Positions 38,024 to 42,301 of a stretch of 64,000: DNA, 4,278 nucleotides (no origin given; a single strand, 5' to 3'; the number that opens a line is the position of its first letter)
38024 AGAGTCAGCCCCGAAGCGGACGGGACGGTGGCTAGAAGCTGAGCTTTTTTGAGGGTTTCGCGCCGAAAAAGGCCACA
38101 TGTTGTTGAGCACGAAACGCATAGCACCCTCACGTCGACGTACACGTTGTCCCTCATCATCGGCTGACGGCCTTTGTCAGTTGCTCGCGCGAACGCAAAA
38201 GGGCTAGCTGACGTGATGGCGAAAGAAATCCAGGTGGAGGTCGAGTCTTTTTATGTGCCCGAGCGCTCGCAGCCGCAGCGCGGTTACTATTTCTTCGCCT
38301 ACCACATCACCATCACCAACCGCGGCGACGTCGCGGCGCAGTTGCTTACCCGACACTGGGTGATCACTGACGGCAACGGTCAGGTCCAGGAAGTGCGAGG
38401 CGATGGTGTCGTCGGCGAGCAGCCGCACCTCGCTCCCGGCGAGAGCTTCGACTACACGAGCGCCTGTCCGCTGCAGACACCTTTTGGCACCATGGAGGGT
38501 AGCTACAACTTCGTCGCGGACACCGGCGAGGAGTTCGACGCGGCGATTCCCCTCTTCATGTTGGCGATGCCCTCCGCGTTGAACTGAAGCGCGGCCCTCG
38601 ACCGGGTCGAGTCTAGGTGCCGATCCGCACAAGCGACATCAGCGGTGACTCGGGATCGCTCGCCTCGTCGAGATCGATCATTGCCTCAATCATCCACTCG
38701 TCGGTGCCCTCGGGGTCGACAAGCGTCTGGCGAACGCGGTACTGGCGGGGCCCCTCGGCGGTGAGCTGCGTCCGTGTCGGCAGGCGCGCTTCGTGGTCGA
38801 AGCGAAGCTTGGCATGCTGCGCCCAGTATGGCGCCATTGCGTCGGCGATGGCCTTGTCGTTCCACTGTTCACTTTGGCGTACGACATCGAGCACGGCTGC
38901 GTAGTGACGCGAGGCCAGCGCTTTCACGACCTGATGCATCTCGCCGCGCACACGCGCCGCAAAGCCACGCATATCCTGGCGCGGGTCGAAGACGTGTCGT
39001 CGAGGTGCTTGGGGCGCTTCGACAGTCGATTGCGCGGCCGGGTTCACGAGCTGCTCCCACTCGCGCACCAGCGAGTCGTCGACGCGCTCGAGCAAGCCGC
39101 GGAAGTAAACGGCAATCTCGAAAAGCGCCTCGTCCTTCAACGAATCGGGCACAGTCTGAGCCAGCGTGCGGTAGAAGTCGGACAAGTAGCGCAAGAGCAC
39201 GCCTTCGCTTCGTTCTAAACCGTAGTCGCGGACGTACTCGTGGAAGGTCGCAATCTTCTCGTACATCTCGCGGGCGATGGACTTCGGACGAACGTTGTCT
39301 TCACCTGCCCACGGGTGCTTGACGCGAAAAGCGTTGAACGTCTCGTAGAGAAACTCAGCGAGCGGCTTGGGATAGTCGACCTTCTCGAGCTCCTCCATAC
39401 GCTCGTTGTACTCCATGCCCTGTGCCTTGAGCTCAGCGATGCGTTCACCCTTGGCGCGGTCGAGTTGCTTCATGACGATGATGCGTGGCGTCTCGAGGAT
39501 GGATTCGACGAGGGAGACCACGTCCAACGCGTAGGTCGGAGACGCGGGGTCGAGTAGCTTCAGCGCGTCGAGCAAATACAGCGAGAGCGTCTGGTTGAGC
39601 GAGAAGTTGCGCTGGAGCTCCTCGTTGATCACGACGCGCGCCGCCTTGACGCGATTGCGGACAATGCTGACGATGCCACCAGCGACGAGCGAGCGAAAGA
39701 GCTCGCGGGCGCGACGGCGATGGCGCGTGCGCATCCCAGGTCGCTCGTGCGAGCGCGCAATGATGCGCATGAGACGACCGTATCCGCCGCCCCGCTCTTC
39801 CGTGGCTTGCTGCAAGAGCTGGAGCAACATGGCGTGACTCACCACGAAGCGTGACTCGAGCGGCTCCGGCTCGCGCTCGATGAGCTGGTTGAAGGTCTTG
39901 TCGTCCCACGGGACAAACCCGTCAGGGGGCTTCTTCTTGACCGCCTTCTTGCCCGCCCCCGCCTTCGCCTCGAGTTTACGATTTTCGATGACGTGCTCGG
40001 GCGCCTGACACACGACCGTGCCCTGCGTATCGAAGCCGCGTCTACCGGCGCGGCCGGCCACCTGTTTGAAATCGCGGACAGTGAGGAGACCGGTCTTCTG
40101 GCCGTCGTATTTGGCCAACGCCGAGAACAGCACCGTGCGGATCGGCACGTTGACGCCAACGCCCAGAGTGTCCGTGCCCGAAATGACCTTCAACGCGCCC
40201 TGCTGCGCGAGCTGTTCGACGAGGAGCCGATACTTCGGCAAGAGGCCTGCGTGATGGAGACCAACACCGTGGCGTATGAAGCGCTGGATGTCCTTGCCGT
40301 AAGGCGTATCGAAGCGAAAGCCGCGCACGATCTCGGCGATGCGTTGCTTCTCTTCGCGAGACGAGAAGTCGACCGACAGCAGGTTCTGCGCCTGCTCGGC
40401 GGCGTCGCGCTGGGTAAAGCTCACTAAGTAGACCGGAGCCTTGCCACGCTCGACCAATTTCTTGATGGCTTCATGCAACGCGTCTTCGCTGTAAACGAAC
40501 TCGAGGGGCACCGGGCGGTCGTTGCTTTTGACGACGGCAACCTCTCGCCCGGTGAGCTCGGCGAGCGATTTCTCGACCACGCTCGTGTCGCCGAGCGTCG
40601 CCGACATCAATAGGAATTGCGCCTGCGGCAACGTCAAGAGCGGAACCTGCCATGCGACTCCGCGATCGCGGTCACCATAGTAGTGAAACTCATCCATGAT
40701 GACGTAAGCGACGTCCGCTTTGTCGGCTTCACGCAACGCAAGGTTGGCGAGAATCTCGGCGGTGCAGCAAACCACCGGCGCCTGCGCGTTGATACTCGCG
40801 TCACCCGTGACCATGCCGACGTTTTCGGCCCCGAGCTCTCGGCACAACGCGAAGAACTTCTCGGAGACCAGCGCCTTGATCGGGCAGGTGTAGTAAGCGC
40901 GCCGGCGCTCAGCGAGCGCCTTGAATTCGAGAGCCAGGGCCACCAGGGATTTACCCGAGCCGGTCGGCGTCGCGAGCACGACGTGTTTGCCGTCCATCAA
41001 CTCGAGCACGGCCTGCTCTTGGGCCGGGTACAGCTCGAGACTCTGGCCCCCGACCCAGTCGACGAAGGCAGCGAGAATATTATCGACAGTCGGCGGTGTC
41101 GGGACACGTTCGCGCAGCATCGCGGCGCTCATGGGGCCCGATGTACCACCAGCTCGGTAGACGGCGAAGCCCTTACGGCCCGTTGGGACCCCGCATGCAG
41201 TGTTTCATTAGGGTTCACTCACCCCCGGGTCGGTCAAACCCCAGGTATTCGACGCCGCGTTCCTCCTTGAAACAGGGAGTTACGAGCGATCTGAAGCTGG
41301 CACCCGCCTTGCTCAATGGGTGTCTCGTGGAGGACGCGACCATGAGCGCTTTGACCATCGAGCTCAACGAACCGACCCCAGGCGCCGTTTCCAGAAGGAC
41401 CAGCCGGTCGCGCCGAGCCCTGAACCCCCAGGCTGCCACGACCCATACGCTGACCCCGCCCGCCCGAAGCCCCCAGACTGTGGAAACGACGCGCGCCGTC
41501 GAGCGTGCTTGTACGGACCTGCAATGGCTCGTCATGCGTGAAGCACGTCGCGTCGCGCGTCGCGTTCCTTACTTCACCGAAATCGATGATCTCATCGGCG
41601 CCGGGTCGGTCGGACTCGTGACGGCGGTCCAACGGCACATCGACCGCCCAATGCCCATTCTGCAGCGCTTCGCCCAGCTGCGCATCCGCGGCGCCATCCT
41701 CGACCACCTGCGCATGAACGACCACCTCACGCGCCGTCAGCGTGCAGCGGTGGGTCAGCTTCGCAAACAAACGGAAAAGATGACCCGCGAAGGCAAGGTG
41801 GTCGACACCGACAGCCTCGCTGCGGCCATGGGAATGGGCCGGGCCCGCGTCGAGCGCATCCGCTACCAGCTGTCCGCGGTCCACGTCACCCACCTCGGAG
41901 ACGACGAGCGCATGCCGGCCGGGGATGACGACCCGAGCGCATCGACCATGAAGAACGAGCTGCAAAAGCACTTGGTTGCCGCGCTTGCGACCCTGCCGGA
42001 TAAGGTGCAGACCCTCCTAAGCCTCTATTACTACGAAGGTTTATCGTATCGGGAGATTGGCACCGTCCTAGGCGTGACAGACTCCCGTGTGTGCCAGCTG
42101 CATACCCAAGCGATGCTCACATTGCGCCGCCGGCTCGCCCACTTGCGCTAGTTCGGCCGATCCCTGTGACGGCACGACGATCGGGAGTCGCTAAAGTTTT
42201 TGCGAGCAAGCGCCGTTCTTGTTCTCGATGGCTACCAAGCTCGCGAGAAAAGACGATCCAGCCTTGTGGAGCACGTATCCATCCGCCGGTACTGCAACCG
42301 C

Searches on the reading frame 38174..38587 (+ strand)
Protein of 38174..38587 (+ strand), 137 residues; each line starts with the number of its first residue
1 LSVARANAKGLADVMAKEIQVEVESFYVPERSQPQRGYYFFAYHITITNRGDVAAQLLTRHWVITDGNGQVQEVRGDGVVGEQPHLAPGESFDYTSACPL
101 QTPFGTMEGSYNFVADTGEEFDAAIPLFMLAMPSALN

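Call 42: search_protein_families(library=pfam, proteins=[window:38174-38587:+], max_evalue=0.0001)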
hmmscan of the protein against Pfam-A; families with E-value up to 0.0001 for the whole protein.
window:38174-38587:+ (137 aa): 1 family
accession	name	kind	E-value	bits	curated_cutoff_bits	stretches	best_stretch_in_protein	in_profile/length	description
PF04379.20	DUF525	-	6.4e-38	129.3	27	1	30-114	2-86/87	ApaG domain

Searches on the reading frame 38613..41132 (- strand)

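Call 42: search_protein_families(library=pfam, proteins=[window:38613-41132:-], max_evalue=0.0001)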
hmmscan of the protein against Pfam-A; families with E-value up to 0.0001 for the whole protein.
window:38613-41132:- (839 aa): 5 families
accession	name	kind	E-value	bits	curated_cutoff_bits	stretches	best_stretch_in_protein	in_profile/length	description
PF12029.13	DUF3516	-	1.2e-153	513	25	1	377-836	1-463/464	Domain of unknown function (DUF3516)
PF00270.35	DEAD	-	1.1e-19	71.3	26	1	36-181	2-161/167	DEAD/DEAH box helicase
PF22527.2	DEXQc_Suv3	-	1.4e-10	41.4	27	1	48-200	13-151/154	DEXQ-box helicase domain of Suv3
PF04851.21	ResIII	-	9.2e-09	35.9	22.5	1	32-180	2-162/164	Type III restriction enzyme, res subunit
PF00271.37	Helicase_C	-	1.9e-05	25.3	23.5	1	287-366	39-110/110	Helicase conserved C-terminal domain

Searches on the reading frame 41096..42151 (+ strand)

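Call 42: search_protein_families(library=pfam, proteins=[window:41096-42151:+], max_evalue=0.0001)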
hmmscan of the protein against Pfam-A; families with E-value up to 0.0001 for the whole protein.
window:41096-42151:+ (351 aa): 2 families
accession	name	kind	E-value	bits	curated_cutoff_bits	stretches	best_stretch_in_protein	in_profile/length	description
PF04545.22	Sigma70_r4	-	3.4e-14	52.5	24.1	1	296-344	1-49/50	Sigma-70, region 4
PF08281.18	Sigma70_r4_2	-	1.5e-09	37.8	25.7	1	293-341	4-52/54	Sigma-70, region 4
